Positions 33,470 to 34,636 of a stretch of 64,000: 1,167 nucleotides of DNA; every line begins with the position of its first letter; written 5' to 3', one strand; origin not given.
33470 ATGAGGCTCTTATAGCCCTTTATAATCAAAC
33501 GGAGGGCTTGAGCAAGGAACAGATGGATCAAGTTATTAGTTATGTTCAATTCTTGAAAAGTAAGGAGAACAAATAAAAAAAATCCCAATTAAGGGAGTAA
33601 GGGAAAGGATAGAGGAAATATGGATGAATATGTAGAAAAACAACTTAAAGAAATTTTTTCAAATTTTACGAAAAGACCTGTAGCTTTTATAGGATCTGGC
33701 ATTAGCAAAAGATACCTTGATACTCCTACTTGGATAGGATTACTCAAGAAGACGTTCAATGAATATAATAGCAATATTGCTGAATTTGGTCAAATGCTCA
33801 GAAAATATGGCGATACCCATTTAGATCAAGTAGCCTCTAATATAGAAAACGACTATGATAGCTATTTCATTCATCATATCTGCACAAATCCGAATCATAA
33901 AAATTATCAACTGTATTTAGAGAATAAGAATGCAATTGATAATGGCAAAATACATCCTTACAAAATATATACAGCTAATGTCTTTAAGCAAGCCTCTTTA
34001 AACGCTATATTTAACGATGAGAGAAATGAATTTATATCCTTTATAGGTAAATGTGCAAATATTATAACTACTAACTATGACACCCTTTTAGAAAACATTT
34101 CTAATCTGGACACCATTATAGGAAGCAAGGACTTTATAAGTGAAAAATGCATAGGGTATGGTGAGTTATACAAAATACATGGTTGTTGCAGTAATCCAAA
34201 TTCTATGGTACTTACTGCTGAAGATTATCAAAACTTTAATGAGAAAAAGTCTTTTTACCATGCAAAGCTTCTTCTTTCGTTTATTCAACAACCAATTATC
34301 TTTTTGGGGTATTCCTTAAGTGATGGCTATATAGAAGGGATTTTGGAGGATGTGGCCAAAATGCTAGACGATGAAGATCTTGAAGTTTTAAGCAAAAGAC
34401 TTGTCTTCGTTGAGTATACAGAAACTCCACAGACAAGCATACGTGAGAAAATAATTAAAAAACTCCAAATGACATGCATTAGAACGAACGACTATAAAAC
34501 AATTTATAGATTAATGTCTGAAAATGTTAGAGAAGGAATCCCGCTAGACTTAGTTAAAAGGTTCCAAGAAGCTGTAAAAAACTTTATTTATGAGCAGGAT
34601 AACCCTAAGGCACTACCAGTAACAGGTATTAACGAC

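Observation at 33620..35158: Prophage-borne solitary SIR2-like gene: candidate single-gene NADase defense/abortive-infection module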

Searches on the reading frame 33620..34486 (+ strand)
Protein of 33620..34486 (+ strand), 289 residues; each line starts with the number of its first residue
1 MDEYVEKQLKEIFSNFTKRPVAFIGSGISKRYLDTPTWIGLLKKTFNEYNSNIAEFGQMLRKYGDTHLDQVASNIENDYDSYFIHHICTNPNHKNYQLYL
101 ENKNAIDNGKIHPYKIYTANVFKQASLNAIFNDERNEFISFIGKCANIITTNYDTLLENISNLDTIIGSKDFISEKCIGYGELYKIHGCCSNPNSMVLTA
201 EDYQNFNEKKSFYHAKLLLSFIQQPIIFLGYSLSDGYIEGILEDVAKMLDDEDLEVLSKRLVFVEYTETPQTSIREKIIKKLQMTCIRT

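Call 70: search_solved_structures(query=window:33620-34486:+, max_evalue=0.01, show_alignments=4)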
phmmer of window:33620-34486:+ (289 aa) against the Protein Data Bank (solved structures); distinct sequences matched with E-value up to 0.01: 8.
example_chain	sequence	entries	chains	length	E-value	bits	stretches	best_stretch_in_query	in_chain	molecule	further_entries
8zsf_D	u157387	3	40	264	2.4e-06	30.4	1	106-278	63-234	Sir2 family NAD-dependent protein deacetylase | KomC, SIR2 domain protein, NADase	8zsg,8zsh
6lhx_A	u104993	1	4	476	5.4e-06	29.3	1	149-247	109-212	ThsA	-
7uxt_B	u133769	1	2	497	1.6e-05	27.7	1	146-253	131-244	USG protein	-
9xvc_H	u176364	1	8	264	2.4e-05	27.1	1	106-278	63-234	KomC(H146N), a SIR2-domain NADase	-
8bto_A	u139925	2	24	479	5.2e-05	26.1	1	150-247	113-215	NAD(+) hydrolase ThsA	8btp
8zsi_E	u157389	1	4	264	5.8e-05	25.9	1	106-278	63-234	Sir2 family NAD-dependent protein deacetylase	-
8wc0_A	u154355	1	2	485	6e-05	25.8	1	149-243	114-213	NAD(+) hydrolase ThsA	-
9v0g_E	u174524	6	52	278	0.004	19.9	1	147-245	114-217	NAD-dependent protein deacetylase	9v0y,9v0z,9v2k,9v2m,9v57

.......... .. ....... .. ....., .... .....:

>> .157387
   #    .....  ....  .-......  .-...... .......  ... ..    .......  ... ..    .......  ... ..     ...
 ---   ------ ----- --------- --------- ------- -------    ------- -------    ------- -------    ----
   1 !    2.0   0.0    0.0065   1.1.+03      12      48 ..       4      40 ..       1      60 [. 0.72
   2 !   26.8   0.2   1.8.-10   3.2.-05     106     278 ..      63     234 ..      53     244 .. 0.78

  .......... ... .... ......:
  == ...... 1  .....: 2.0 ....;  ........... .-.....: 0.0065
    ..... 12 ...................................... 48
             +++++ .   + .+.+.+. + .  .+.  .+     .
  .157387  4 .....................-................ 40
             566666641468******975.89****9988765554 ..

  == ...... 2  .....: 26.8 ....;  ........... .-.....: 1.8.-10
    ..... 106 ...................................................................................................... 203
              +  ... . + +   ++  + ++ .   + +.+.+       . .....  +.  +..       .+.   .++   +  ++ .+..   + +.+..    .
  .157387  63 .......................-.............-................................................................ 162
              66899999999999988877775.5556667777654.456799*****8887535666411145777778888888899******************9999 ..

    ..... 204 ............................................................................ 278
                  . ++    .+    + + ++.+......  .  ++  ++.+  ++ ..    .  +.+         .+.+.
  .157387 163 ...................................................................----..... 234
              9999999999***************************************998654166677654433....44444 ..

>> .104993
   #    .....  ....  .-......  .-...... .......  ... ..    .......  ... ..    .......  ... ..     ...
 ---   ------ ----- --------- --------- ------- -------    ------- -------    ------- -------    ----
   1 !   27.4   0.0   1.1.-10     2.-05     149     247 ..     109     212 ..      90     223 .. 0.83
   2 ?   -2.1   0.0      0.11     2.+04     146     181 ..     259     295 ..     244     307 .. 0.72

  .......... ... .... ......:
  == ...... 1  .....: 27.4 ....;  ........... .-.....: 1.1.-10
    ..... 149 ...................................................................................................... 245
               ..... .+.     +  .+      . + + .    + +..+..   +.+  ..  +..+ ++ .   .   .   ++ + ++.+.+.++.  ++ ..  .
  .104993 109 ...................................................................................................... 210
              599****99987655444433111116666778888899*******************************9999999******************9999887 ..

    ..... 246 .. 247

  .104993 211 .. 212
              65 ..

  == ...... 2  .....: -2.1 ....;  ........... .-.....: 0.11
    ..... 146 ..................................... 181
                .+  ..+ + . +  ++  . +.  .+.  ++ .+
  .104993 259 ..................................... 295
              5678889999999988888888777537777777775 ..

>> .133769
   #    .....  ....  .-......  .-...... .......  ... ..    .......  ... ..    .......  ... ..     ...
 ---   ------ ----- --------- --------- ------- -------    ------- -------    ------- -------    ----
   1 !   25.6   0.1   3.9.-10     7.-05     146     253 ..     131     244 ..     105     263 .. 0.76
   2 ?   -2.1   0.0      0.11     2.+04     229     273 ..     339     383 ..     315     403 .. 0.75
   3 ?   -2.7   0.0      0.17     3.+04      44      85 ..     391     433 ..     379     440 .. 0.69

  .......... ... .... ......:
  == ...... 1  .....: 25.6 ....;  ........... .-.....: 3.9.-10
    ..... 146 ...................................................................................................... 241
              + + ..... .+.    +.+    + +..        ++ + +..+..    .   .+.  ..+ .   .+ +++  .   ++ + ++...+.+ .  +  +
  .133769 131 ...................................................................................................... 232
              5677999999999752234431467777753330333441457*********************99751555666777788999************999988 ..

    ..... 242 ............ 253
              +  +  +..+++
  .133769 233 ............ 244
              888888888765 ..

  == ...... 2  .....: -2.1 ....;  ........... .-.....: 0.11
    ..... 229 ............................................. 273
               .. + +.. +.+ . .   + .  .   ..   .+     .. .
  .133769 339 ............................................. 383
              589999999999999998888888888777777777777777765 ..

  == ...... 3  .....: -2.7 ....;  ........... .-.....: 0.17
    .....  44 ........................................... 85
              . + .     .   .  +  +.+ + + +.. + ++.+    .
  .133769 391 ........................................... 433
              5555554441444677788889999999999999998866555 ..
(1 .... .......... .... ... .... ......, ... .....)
